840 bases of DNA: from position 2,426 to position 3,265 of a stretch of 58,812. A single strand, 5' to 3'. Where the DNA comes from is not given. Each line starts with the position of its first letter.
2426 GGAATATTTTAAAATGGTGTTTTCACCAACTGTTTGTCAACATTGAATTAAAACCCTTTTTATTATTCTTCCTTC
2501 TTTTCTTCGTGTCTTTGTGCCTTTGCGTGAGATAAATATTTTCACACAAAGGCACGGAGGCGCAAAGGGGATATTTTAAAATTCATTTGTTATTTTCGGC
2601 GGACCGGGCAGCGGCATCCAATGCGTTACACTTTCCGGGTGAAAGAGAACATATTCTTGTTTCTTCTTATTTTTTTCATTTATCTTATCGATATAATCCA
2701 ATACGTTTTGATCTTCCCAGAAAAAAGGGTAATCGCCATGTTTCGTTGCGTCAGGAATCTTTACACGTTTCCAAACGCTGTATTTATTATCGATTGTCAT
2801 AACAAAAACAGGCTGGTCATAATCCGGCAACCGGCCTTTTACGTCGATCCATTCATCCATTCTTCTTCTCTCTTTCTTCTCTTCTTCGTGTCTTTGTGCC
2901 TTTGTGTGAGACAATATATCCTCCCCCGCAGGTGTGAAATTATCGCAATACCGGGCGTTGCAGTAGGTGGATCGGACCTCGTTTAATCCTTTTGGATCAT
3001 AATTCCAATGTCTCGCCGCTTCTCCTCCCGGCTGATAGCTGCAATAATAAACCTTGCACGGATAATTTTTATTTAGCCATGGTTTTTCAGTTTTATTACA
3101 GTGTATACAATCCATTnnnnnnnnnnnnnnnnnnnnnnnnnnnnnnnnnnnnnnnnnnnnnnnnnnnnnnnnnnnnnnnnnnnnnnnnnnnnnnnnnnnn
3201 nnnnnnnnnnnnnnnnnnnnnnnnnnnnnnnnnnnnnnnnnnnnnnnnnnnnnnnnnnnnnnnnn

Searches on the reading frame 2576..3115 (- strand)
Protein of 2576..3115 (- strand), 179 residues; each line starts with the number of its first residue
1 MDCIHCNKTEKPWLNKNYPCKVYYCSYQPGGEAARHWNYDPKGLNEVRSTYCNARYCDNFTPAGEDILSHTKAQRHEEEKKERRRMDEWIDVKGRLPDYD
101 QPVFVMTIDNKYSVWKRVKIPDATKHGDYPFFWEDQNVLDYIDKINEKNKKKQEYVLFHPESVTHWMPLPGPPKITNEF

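Call 27: search_protein_families(library=pfam, proteins=[window:2576-3115:-], max_evalue=0.001)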
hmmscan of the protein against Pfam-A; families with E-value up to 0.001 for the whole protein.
window:2576-3115:- (179 aa): 1 family
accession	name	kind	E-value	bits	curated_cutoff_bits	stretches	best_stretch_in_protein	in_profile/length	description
PF04448.17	DUF551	-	1.2e-10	42.5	22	1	88-174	1-68/68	Protein of unknown function (DUF551)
